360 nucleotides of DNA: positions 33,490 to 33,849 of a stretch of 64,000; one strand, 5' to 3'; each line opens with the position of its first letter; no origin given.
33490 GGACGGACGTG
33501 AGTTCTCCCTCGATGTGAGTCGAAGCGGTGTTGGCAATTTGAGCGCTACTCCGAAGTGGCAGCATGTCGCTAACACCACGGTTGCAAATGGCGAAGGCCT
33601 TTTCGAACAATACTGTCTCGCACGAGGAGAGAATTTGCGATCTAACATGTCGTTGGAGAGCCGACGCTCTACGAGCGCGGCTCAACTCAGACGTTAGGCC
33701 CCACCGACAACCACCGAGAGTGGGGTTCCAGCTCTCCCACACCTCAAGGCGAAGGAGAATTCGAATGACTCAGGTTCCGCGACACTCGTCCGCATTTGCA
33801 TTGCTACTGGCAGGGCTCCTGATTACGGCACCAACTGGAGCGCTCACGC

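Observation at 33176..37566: Integrase-less integron: a seven-cassette attC array with two attC sequence families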

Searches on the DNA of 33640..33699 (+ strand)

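Call 33: build_rna_model(alignment_id=A1, structure=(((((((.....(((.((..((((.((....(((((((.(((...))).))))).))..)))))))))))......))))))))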
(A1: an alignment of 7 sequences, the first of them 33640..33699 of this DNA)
Model R1 built from alignment A1 (7 sequences, 83 columns); structure: as given.
model positions 78; base pairs 28; branch points 0; effective number of sequences 2.19; information 0.725 bits per position. Calibrated on 0.2 Mb of random sequence (short: E-values are rough).
structure used (alignment columns):
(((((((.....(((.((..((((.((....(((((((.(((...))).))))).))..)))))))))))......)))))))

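Call 34: search_with_rna_model(model_id=R1, source=window, max_evalue=10, filters=off)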
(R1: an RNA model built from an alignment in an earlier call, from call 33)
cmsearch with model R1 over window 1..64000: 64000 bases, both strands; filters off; matches with E-value up to 10: 45.
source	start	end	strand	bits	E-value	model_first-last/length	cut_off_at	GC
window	36839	36916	+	97.7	3.7e-28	1-78/78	no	0.65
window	36192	36269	+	94.5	3.9e-27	1-78/78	no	0.68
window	35579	35656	+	89.7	1.3e-25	1-78/78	no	0.64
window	34464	34539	+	81.9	3.9e-23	1-78/78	no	0.72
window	37485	37566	+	67.2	1.8e-18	1-78/78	no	0.7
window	34999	35078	+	67.2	1.9e-18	1-78/78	no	0.71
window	33640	33699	+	48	2.3e-12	1-78/78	no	0.57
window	36839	36916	-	33.9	6.7e-08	1-78/78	no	0.65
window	36192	36269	-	29.4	1.8e-06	1-78/78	no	0.68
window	35579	35656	-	26.8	1.3e-05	1-78/78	no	0.64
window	34464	34539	-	18.8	0.0043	1-78/78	no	0.72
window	12042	12095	-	15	0.07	1-78/78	no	0.7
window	26591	26665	-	13.1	0.28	1-78/78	no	0.65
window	29916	30010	+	12.9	0.31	1-78/78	no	0.58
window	30603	30625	-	12.1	0.56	1-78/78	no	0.7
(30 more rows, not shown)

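Call 35: search_with_rna_model(model_id=R1, sources=[L001, L002, L003, L004, L005, L006, L007, L008, L009, L010, L011, L012, L013, L014, L015, L016, L017, L018, L019, L020, L021, L022, L023, L024, L025, L026, L027, L028, L029, L030, L031, L032, L033, L034, L035, L036, L037, L038, L039, L040, L041, L042, L043, L044, L045, L046, L047, L048, L049, L050, L051, L052, L053, L054, L055, L056, L057, L058, L059, L060], max_evalue=0.001)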
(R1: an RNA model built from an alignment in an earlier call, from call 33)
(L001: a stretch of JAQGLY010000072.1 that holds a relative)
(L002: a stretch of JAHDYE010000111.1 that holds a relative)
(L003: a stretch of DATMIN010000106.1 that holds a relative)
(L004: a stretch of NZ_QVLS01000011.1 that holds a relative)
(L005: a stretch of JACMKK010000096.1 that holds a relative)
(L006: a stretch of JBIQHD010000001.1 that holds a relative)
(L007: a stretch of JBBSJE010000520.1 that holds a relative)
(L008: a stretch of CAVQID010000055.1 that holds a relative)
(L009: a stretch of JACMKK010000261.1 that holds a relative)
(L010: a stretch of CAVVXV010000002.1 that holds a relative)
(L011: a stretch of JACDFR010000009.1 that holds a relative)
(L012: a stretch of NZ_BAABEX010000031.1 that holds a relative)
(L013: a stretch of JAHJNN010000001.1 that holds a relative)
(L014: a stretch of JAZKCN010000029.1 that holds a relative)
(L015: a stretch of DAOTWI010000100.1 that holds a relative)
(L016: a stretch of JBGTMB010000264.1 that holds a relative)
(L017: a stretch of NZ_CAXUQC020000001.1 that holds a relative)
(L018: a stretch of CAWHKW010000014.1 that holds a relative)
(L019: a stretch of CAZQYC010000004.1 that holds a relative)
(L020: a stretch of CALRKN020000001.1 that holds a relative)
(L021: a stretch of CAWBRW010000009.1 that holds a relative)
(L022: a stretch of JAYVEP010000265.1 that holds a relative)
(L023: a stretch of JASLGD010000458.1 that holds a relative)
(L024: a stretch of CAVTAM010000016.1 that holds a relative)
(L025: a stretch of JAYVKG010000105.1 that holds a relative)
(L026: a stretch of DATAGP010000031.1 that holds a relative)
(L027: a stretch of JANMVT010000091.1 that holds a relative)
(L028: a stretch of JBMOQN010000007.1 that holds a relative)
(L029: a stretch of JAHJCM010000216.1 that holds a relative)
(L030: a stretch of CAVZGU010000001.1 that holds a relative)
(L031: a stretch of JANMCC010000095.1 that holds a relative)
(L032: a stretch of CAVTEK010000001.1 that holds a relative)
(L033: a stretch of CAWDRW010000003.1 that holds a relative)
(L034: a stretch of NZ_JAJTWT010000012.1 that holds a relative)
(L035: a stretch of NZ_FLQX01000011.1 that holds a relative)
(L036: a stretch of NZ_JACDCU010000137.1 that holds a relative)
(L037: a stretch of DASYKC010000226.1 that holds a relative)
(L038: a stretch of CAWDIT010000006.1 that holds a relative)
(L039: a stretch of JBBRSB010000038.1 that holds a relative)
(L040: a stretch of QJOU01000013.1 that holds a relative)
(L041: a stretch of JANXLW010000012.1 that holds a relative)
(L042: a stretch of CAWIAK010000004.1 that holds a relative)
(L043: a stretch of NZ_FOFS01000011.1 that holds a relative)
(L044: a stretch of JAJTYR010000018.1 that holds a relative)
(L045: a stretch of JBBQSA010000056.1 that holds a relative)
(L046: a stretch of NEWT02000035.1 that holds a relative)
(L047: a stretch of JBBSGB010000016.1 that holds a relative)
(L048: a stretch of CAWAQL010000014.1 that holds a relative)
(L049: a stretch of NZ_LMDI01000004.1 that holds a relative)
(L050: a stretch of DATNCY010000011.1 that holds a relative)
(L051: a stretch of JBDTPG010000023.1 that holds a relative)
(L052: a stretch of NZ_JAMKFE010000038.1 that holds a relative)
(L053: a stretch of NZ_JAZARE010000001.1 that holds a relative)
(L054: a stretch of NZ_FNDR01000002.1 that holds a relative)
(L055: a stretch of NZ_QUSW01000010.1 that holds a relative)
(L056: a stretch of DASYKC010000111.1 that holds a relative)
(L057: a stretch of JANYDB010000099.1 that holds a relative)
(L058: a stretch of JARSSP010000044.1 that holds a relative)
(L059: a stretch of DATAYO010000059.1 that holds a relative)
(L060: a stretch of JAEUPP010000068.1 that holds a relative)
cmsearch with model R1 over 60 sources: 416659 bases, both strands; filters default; matches with E-value up to 0.001: 208.
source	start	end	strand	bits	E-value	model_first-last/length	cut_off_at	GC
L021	6715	6792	+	96.5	5.8e-27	1-78/78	no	0.65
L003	6303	6380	+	95.2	1.6e-26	1-78/78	no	0.63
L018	664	741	+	94.3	3e-26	1-78/78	no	0.62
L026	1253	1330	+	93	7.5e-26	1-78/78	no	0.64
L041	3546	3623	+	92.6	1e-25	1-78/78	no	0.68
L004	7903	7980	-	90.1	6.2e-25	1-78/78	no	0.68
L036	2463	2540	+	89.9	7.6e-25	1-78/78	no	0.62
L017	5413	5490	-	86.8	7.1e-24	1-78/78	no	0.69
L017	6316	6393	-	86.7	7.8e-24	1-78/78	no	0.72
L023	2978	3055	+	85.4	1.9e-23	1-78/78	no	0.65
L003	2438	2515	+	85.4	1.9e-23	1-78/78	no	0.64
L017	660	737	-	85.4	1.9e-23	1-78/78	no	0.64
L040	6487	6564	+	85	2.7e-23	1-78/78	no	0.67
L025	2380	2457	+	84.5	3.8e-23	1-78/78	no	0.64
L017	4708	4785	-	84.4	4.1e-23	1-78/78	no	0.71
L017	2555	2632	-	84.3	4.6e-23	1-78/78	no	0.67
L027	3488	3565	-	83.9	5.9e-23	1-78/78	no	0.59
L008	191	268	+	83.7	6.8e-23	1-78/78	no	0.62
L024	6213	6290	-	83.7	7e-23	1-78/78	no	0.59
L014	818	895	-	83.1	1.1e-22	1-78/78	no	0.63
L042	7895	7972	+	82.8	1.3e-22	1-78/78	no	0.68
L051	1994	2071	+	82.1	2.3e-22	1-78/78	no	0.65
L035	1391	1468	-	81.9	2.7e-22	1-78/78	no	0.65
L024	4810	4888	-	81.8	2.8e-22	1-78/78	no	0.58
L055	6365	6442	+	81.7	2.9e-22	1-78/78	no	0.65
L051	1171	1248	+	81.7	2.9e-22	1-78/78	no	0.65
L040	5736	5813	+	81.5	3.3e-22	1-78/78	no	0.67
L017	3809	3886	-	81.5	3.5e-22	1-78/78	no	0.67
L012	5298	5375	-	81.3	3.9e-22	1-78/78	no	0.64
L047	3848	3925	+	80.8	5.6e-22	1-78/78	no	0.63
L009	5176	5253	-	80.5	7.2e-22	1-78/78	no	0.67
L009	2749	2825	-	79.8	1.2e-21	1-78/78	no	0.64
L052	939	1016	-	79.7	1.2e-21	1-78/78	no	0.69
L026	1945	2022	+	79.5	1.5e-21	1-78/78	no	0.64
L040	7036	7113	+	79.3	1.7e-21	1-78/78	no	0.6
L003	4095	4173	+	79.3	1.7e-21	1-78/78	no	0.59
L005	106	183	+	78.3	3.6e-21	1-78/78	no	0.65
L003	5342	5418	+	77.8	5e-21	1-78/78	no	0.64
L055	5930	6007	+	77.2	8e-21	1-78/78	no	0.65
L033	2054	2131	-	77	9.4e-21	1-78/78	no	0.65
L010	6907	6983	+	77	9.4e-21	1-78/78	no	0.64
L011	2839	2917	+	76.9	9.9e-21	1-78/78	no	0.68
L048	3886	3962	+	76.4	1.5e-20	1-78/78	no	0.62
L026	625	701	+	75.6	2.5e-20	1-78/78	no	0.65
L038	1265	1342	+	75.6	2.6e-20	1-78/78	no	0.63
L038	3006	3078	+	75.5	2.7e-20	1-78/78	no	0.63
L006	6580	6657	-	75.4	2.9e-20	1-78/78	no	0.68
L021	5475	5552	+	74.7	4.9e-20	1-78/78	no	0.65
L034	1164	1240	+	74.5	5.6e-20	1-78/78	no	0.66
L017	3183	3260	-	74.3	6.4e-20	1-78/78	no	0.68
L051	3749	3825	+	73.7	1e-19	1-78/78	no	0.6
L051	2528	2604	+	72.8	2e-19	1-78/78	no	0.66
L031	1852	1930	+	71.3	6.2e-19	1-78/78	no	0.66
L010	2005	2082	+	71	7.4e-19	1-78/78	no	0.6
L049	3291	3362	+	70.9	7.7e-19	1-78/78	no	0.61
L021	4315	4395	+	70.3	1.3e-18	1-78/78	no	0.67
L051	154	231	+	69.9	1.7e-18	1-78/78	no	0.67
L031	251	328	+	69.8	1.8e-18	1-78/78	no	0.64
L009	3743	3820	-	69.6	2.1e-18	1-78/78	no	0.64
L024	2153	2254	-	69.4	2.4e-18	1-78/78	no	0.62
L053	296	364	+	68.7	3.9e-18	1-78/78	no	0.68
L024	527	596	-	68.6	4.3e-18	1-78/78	no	0.6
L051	3144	3220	+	68.6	4.3e-18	1-78/78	no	0.64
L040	7522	7593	+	68.3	5.3e-18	1-78/78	no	0.65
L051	4615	4692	+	67.6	9.1e-18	1-78/78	no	0.73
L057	4077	4154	+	66.9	1.5e-17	1-78/78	no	0.56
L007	480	557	-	66.2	2.4e-17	1-78/78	no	0.62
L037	1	71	-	65.9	3.1e-17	1-71/78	3'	0.65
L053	869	937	+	65.9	3.1e-17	1-78/78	no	0.67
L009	6767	6843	-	65.7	3.7e-17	1-78/78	no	0.62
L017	1389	1460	-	65.6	3.9e-17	1-78/78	no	0.61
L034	604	672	+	64.7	7.3e-17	1-78/78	no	0.7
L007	1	61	-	64.7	7.5e-17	1-61/78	3'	0.7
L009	819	896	-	64.7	7.6e-17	1-78/78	no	0.69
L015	587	658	-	64.7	7.7e-17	1-78/78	no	0.62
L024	4428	4530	-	64.3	1e-16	1-78/78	no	0.64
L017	1845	1922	-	63.8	1.5e-16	1-78/78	no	0.58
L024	1358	1459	-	63.7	1.6e-16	1-78/78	no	0.62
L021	3946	4023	+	63.3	2.1e-16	1-78/78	no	0.65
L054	4095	4171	-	63.2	2.2e-16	1-78/78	no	0.6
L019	5560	5631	-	63.2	2.3e-16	1-78/78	no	0.64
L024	5799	5900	-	62.4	4e-16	1-78/78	no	0.61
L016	3961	4023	+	62.4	4e-16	1-78/78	no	0.68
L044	41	109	+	62.3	4.4e-16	1-78/78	no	0.62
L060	7714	7785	+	61.2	9.7e-16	1-78/78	no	0.65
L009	7931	8000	-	61.1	1e-15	9-78/78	5'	0.7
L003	5828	5887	+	60.9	1.2e-15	1-78/78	no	0.6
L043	5160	5239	+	60.4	1.7e-15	1-78/78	no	0.66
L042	1706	1789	+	60.1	2.2e-15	1-78/78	no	0.69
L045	682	792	+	60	2.3e-15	1-78/78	no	0.62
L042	5121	5204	+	59.7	2.9e-15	1-78/78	no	0.7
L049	2746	2802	+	59.6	3e-15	1-78/78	no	0.58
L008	797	925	+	59.6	3.2e-15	1-78/78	no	0.66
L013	2668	2745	+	58.9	5.1e-15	1-78/78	no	0.59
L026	4032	4109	+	58.9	5.3e-15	1-78/78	no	0.68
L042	4095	4179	+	58.6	6.6e-15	1-78/78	no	0.71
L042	903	986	+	58.5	7e-15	1-78/78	no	0.71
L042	6278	6361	+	58.2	8.3e-15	1-78/78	no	0.7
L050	4034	4111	-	58.2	8.5e-15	1-78/78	no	0.65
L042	369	453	+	58.2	8.7e-15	1-78/78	no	0.69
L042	4623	4706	+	57.4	1.6e-14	1-78/78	no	0.71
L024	112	213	-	55.8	5e-14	1-78/78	no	0.63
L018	1038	1118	+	55.5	6.2e-14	1-78/78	no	0.63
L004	7268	7344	-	55.4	6.5e-14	1-78/78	no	0.64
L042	2315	2394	+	55.4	6.8e-14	1-78/78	no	0.69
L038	5880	5963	+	54.7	1.1e-13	1-78/78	no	0.73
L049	5725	5805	+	54.6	1.2e-13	1-78/78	no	0.65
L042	5609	5694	+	54.3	1.5e-13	1-78/78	no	0.7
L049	5236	5307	+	54.2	1.6e-13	1-78/78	no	0.53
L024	2534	2615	-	54.2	1.6e-13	1-78/78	no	0.62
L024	1772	1872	-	53.4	2.9e-13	1-78/78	no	0.63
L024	4044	4144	-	53.4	2.9e-13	1-78/78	no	0.63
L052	1388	1489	-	53.1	3.5e-13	1-78/78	no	0.67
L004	6045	6121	-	52.2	6.8e-13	1-78/78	no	0.62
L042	7194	7284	+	51.8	9.2e-13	1-78/78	no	0.68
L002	524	594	+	51.5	1.1e-12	1-78/78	no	0.62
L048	856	984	+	51.5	1.2e-12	1-78/78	no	0.63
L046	3410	3468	-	51.5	1.2e-12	1-78/78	no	0.61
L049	6912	6982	+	51.3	1.4e-12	1-78/78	no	0.62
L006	6053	6128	-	51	1.7e-12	1-78/78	no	0.61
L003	4706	4765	+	50.8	1.9e-12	1-78/78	no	0.58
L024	3630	3731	-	50.6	2.2e-12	1-78/78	no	0.61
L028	7418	7493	-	50.5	2.4e-12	1-78/78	no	0.57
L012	1951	2061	-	50.4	2.6e-12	1-78/78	no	0.62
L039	7915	7970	+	50.2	3e-12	1-78/78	no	0.59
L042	3558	3644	+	49.6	4.7e-12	1-78/78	no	0.69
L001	3023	3091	+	48.4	1.1e-11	1-78/78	no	0.67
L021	6175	6232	+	48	1.4e-11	1-78/78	no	0.69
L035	194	263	-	47.2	2.7e-11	1-78/78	no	0.64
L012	1707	1766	-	46.6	4.2e-11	1-78/78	no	0.62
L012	6137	6196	-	46.3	5e-11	1-78/78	no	0.62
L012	915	986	-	45.8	7.2e-11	1-78/78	no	0.64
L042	3001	3085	+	45.2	1.1e-10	1-78/78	no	0.66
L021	3198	3317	+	44.7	1.6e-10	1-78/78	no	0.65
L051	607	717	+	44.4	2e-10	1-78/78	no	0.64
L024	5308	5407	-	44.3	2.3e-10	1-78/78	no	0.66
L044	766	842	+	43.9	3e-10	1-78/78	no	0.71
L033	2465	2531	-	43.3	4.7e-10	1-78/78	no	0.63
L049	2189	2265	+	42.9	6.2e-10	1-78/78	no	0.66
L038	2292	2351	+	42.3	9.3e-10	1-78/78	no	0.68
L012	5893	5952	-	42.2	1e-09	1-78/78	no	0.58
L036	402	470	+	42.2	1.1e-09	1-78/78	no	0.52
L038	633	758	+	42.1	1.1e-09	1-78/78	no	0.68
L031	1294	1362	+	42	1.2e-09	1-78/78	no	0.68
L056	4978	5043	+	41.9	1.3e-09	1-78/78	no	0.64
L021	5061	5129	+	41.8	1.4e-09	1-78/78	no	0.72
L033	381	450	-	41.7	1.5e-09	1-78/78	no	0.66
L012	4349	4408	-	40.5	3.5e-09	1-78/78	no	0.6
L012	4593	4652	-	40.5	3.5e-09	1-78/78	no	0.6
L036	1869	1926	+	40.3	4.1e-09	1-78/78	no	0.64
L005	1756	1818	+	40.2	4.3e-09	1-78/78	no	0.71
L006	3261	3332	-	40.2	4.4e-09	1-78/78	no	0.68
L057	4923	4982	+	39.7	6.6e-09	1-78/78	no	0.53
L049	6205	6273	+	39.4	8e-09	1-78/78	no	0.61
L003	7096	7155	+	39.4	8e-09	1-78/78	no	0.63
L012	3377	3457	-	39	1e-08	1-78/78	no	0.56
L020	7687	7758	-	39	1.1e-08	1-78/78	no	0.57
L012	1257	1349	-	38.7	1.3e-08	1-78/78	no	0.67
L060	6889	6948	+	38.5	1.5e-08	1-78/78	no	0.58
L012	4105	4164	-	38.3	1.7e-08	1-78/78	no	0.57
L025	5168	5239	+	38.2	1.9e-08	1-78/78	no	0.62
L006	7661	7720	-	38.1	2e-08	1-78/78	no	0.57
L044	1339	1408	+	37.8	2.6e-08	1-78/78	no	0.6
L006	7129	7218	-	37.3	3.8e-08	1-78/78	no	0.59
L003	5342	5418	-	37.2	3.9e-08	1-78/78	no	0.64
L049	3935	3995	-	36.8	5.3e-08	1-78/78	no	0.61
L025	3144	3202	+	36.5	6.5e-08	1-78/78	no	0.58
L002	3124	3220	+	36.5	6.6e-08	1-78/78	no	0.62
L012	3133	3192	-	36.3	7.7e-08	1-78/78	no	0.62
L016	5946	6004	+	36.1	8.7e-08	1-78/78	no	0.53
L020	4141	4218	-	36.1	8.8e-08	1-78/78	no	0.64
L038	6327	6401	+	35.8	1.1e-07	1-78/78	no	0.65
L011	4913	4993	+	35.5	1.4e-07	1-78/78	no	0.57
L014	1753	1812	-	35.5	1.4e-07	1-78/78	no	0.57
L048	1682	1739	+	35.3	1.6e-07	1-78/78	no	0.62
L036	889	947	+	34.2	3.7e-07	1-78/78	no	0.47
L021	7385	7444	+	34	4.3e-07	1-78/78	no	0.68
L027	4002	4065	-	33.9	4.3e-07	1-78/78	no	0.53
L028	6755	6834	-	33.4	6.6e-07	1-78/78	no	0.66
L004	5407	5466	-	32.8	1e-06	1-78/78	no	0.67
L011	5347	5436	+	32.2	1.5e-06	1-78/78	no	0.63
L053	1519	1578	+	31.9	1.9e-06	1-78/78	no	0.65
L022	312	378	-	31.4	2.7e-06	1-78/78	no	0.54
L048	1469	1526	+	31.3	2.9e-06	1-78/78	no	0.59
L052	2019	2122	-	31.1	3.5e-06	1-78/78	no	0.65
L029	3180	3244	-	30.7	4.6e-06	1-78/78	no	0.55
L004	7268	7344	+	30.6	4.8e-06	1-78/78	no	0.64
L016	4626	4719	+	30.5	5.5e-06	1-78/78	no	0.59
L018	1954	2049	+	30.4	5.6e-06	1-78/78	no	0.66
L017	3183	3260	+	30.3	6.1e-06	1-78/78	no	0.68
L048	4266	4321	+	30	7.6e-06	1-78/78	no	0.66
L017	5413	5490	+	29.9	8.2e-06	1-78/78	no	0.69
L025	3824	3889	+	29.2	1.3e-05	1-78/78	no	0.64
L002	1181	1238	+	29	1.6e-05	1-78/78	no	0.62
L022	701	769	-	28.3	2.8e-05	1-78/78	no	0.68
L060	7274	7333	+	27.9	3.5e-05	1-78/78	no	0.63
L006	3832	3891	-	27.7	4e-05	1-78/78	no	0.6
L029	5882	5974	-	27.5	4.8e-05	1-78/78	no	0.63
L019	6714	6787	-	27.1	6.4e-05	1-78/78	no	0.62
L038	4805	4862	+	26.9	7.4e-05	1-78/78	no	0.67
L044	1853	1948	+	26.7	8.4e-05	1-78/78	no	0.68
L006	6580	6657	+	26.3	0.00011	1-78/78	no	0.68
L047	4406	4454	+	26.3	0.00012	1-78/78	no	0.61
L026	1253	1330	-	25.8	0.00016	1-78/78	no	0.64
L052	939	1016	+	24.6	0.0004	1-78/78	no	0.69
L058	506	610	+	24.2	0.00055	1-78/78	no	0.61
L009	7315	7384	-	23.9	0.00068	1-78/78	no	0.6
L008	1366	1417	+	23.7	0.00076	1-70/78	3'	0.65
